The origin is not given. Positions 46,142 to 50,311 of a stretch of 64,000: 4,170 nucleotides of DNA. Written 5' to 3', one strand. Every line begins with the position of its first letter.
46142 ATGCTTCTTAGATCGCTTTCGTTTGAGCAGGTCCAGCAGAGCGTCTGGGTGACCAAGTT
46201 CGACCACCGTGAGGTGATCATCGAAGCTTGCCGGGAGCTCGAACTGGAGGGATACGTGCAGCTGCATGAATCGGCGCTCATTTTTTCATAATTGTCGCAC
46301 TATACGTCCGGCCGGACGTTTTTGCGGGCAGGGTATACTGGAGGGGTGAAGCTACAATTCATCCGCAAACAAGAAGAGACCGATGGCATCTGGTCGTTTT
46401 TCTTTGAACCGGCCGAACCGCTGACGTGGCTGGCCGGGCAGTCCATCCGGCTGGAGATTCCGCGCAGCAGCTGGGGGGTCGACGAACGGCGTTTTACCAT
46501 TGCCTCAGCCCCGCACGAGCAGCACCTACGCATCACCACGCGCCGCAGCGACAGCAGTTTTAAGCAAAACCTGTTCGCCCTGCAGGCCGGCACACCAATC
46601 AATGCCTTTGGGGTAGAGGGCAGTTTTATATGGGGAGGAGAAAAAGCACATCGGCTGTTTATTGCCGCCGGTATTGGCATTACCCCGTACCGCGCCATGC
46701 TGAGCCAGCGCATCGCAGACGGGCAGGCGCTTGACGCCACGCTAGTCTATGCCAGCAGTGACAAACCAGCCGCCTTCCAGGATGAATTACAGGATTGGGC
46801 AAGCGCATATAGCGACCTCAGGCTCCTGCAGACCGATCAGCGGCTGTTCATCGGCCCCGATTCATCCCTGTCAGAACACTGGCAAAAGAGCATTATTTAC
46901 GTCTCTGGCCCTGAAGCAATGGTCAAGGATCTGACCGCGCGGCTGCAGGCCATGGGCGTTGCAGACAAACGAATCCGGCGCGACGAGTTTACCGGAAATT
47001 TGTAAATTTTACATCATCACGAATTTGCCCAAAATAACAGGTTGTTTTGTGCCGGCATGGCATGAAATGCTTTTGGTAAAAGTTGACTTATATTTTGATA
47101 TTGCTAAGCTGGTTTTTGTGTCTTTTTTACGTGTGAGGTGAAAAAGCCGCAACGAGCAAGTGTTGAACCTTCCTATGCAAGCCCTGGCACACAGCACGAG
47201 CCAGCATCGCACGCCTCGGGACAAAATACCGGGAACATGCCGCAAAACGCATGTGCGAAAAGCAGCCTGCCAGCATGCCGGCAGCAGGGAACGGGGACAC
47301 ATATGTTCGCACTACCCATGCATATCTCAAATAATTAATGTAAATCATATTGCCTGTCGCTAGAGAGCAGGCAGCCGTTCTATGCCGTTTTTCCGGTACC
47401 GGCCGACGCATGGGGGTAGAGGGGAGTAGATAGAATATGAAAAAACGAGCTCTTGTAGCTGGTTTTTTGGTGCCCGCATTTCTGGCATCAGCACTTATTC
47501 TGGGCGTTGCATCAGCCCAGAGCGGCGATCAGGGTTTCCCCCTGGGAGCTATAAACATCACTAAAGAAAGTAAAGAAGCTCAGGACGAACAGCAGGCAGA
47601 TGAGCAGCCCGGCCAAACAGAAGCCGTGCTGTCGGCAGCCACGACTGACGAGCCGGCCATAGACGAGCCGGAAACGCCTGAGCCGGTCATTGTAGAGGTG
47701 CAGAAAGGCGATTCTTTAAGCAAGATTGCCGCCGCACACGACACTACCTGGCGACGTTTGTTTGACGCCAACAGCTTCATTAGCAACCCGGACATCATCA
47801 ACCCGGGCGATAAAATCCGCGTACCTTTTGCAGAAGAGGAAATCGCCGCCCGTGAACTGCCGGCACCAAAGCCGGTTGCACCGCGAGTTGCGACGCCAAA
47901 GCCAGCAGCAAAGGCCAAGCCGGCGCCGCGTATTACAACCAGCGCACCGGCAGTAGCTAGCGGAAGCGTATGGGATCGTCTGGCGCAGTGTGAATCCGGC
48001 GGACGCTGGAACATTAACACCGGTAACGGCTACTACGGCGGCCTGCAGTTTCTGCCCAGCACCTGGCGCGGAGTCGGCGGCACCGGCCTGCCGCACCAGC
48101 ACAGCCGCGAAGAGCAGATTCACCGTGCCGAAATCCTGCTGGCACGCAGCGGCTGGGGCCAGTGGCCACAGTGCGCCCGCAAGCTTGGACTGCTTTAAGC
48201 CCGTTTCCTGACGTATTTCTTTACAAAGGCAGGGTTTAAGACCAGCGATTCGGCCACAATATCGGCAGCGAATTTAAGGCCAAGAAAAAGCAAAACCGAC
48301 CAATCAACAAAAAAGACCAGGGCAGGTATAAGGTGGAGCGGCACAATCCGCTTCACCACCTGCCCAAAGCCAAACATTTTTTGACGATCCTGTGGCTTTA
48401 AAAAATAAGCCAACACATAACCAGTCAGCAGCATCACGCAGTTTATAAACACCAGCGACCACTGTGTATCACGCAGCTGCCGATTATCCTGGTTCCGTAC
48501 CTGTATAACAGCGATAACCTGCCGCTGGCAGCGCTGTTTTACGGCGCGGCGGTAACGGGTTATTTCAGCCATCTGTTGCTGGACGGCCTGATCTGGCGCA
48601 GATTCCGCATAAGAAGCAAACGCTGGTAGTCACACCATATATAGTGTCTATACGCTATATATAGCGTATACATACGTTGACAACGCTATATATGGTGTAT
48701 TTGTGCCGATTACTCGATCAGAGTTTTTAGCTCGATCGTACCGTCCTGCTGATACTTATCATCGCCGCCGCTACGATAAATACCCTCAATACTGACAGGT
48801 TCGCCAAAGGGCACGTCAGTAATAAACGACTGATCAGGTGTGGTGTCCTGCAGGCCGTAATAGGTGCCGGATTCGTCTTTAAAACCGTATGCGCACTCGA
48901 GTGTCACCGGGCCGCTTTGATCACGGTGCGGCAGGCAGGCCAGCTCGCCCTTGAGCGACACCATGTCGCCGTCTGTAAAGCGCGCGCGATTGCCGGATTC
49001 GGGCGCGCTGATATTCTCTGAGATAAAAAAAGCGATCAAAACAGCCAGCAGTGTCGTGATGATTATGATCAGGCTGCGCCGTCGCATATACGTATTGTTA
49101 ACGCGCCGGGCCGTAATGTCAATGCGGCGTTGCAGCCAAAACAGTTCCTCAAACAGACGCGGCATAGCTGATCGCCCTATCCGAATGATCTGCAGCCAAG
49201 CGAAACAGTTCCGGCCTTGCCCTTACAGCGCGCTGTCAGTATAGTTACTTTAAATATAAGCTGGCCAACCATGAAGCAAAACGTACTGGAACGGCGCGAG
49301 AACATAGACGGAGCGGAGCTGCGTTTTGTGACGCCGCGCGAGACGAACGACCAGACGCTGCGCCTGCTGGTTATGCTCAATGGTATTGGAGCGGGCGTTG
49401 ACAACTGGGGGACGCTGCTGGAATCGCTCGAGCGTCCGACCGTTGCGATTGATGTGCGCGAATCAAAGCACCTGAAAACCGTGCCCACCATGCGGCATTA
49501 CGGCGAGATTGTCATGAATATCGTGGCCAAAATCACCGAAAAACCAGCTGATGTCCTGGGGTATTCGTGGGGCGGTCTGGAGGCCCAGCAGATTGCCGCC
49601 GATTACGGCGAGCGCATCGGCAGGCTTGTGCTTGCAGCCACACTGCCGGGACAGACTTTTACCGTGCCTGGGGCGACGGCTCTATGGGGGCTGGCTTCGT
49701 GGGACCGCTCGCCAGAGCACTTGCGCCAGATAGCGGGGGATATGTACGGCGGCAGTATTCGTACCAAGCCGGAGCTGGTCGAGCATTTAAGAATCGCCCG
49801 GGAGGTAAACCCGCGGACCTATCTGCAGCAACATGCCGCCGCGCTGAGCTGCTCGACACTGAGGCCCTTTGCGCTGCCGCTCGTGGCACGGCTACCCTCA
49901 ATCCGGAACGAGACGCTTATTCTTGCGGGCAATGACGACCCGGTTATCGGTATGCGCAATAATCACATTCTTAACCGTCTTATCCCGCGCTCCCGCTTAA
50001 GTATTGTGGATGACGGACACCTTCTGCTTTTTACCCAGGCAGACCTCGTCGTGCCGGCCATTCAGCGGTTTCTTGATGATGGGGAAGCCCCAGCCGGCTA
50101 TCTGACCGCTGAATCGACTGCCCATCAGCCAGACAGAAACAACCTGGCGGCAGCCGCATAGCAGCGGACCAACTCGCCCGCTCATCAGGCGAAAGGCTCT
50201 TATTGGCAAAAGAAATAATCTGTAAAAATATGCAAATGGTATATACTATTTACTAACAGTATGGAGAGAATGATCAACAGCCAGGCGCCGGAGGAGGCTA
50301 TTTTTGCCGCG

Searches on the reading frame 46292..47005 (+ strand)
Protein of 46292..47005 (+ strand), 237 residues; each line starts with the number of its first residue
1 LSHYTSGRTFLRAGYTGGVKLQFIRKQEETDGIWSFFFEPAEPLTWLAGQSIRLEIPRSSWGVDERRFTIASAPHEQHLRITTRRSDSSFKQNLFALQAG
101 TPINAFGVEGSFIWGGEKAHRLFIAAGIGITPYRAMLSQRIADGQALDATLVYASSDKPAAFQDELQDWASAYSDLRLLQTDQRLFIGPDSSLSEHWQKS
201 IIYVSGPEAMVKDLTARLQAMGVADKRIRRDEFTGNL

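Call 67: search_protein_families(library=pfam, proteins=[window:46292-47005:+], max_evalue=0.001)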
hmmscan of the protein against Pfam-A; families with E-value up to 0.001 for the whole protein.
window:46292-47005:+ (237 aa): 2 families
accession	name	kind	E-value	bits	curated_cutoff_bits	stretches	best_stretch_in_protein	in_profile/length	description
PF00175.26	NAD_binding_1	-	8.8e-09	36.4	22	1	123-213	1-106/109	Oxidoreductase NAD-binding domain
PF22290.1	DmmA-like_N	-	4.9e-05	24.2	33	1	110-228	10-124/124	Dimethylamine monooxygenase subunit DmmA-like, N-terminal domain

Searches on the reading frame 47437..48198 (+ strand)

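Call 67: search_protein_families(library=pfam, proteins=[window:47437-48198:+], max_evalue=0.001)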
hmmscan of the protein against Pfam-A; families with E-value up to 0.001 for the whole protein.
window:47437-48198:+ (253 aa): 2 families
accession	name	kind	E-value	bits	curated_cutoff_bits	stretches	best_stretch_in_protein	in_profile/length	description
PF06737.19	Transglycosylas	-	1.9e-30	105.8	27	1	174-246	2-77/77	Transglycosylase-like domain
PF01476.26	LysM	-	1.3e-12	47.8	20.9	1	87-130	2-43/43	LysM domain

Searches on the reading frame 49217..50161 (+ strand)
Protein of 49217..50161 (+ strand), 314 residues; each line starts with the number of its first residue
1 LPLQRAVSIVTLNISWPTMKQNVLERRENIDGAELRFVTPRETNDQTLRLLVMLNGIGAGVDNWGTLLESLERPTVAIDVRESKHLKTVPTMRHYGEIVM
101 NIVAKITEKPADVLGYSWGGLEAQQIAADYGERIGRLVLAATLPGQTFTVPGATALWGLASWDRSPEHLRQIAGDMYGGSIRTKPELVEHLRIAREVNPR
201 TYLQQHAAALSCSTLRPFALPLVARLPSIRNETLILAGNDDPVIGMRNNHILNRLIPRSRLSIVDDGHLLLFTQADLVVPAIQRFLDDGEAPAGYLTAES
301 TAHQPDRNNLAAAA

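Call 67: search_protein_families(library=pfam, proteins=[window:49217-50161:+], max_evalue=0.001)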
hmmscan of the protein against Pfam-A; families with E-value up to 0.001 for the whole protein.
window:49217-50161:+ (314 aa): 4 families
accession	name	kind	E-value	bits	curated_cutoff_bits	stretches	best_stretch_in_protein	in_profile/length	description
PF00561.26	Abhydrolase_1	-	9.9e-15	55.3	25.8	1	50-273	2-243/245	alpha/beta hydrolase fold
PF12697.13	Abhydrolase_6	-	2.8e-09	38.4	26.3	1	51-280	1-216/217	Alpha/beta hydrolase family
PF12146.15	Hydrolase_4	-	8.2e-05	22.4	27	1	98-258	65-219/239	Serine aminopeptidase, S33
PF00975.26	Thioesterase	-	0.00033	21.4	26.4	1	51-279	3-219/226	Thioesterase domain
